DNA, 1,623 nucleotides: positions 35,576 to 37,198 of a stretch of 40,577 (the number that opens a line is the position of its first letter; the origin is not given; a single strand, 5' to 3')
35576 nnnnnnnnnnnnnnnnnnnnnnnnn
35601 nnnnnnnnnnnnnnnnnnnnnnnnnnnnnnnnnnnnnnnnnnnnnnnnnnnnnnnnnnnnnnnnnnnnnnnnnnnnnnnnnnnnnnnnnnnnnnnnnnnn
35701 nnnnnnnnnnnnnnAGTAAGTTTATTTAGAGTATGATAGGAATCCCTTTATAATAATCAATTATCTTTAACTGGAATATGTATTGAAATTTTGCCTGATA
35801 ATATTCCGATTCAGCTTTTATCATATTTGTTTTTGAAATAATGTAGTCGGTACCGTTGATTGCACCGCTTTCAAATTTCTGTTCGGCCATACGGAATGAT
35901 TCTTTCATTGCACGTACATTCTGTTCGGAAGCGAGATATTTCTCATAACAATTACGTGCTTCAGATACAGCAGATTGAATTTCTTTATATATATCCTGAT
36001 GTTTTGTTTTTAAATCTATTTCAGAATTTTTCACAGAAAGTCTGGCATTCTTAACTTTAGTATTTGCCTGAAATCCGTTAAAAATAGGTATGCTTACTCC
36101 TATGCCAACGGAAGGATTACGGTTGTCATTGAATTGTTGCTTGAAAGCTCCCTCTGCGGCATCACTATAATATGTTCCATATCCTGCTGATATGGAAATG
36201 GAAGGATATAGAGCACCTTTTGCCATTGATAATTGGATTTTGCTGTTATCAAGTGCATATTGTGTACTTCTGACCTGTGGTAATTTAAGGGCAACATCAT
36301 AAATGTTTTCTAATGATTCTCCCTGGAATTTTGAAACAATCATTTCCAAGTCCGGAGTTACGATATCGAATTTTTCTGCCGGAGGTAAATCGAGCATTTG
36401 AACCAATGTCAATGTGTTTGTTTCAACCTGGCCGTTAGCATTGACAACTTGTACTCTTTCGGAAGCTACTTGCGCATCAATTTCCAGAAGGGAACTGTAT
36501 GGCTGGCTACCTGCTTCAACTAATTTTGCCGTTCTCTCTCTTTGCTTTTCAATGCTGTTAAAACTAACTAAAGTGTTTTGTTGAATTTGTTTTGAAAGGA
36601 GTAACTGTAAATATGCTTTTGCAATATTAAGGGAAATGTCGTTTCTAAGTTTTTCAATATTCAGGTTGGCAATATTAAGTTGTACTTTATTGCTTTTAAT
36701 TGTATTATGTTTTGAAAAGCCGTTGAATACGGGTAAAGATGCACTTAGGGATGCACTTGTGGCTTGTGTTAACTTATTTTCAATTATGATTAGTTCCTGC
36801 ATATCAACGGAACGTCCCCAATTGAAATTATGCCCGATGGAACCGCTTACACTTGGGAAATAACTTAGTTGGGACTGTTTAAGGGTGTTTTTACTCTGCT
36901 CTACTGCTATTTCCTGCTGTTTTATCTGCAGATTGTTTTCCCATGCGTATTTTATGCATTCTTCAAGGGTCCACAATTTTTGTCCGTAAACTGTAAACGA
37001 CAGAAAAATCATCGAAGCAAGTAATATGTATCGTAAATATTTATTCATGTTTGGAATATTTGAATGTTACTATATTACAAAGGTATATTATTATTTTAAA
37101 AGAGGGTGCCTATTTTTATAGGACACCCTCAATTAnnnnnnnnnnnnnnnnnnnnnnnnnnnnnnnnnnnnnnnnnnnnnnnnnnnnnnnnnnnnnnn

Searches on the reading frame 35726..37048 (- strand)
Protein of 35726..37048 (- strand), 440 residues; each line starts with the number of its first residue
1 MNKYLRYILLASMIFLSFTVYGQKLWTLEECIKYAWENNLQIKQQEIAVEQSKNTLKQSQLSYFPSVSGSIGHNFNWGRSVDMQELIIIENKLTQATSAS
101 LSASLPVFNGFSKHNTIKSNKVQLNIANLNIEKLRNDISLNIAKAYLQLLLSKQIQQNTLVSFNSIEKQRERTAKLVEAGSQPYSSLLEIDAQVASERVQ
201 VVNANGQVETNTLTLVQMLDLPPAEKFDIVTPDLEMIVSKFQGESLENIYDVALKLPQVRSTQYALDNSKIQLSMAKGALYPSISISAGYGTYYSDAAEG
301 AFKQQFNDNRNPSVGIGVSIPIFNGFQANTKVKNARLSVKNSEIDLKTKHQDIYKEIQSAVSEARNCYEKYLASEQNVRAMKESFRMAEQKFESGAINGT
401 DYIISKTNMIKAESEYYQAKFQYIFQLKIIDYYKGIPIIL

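Call 4: search_protein_families(library=pfam, proteins=[window:35726-37048:-], max_evalue=1)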
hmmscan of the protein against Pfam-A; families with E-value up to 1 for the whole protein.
window:35726-37048:- (440 aa): 3 families
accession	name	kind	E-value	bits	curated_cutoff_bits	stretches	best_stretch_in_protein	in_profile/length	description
PF02321.23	OEP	-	1.6e-51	175.3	22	2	247-427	2-179/187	Outer membrane efflux protein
PF18409.7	Plk4_PB2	-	0.17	13.1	26.9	0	339-384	46-94/108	Polo-like Kinase 4 Polo Box 2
PF13077.11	DUF3909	-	0.78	10.3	25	1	374-419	22-66/108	Protein of unknown function (DUF3909)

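Call 5: search_protein_families(library=ncbifam, proteins=[window:35726-37048:-], max_evalue=1)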
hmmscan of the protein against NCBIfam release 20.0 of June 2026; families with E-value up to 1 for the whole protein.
window:35726-37048:- (440 aa): 9 families
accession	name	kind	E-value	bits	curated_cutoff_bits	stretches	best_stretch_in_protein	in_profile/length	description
TIGR01844.1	type_I_sec_TolC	subfamily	5.3e-38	131.1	225.15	1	27-426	4-389/414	TolC family outer membrane protein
TIGR01845.1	outer_NodT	subfamily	1.1e-23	83.9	210.05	1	28-420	59-443/460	efflux transporter outer membrane subunit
NF007002.0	PRK09465.1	equivalog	1.2e-17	63.6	495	1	29-427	27-416/460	outer membrane channel protein TolC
NF052390.1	efflux_OMP_AbuO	equivalog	1.5e-13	50.3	700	1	7-426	5-422/447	multidrug efflux outer membrane protein AbuO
NF033143.1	efflux_OM_AdeK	equivalog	2.2e-09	36.6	900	1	251-396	279-420/480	multidrug efflux RND transporter AdeIJK outer membrane channel subunit AdeK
NF007347.1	PRK09837.1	subfamily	2.6e-06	26.6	598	1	30-401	66-422/461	Cu(I)/Ag(I) efflux RND transporter outer membrane protein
NF008524.1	PRK11459.1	equivalog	0.011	14.6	650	1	188-409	234-447/478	multidrug resistance outer membrane protein MdtQ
TIGR01071.1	rplO_bact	equivalog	0.14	12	77.95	1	126-209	73-144/144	50S ribosomal protein L15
NF038270.1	membran_MsaC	subfamily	0.26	11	45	0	98-131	71-104/130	Msa family membrane protein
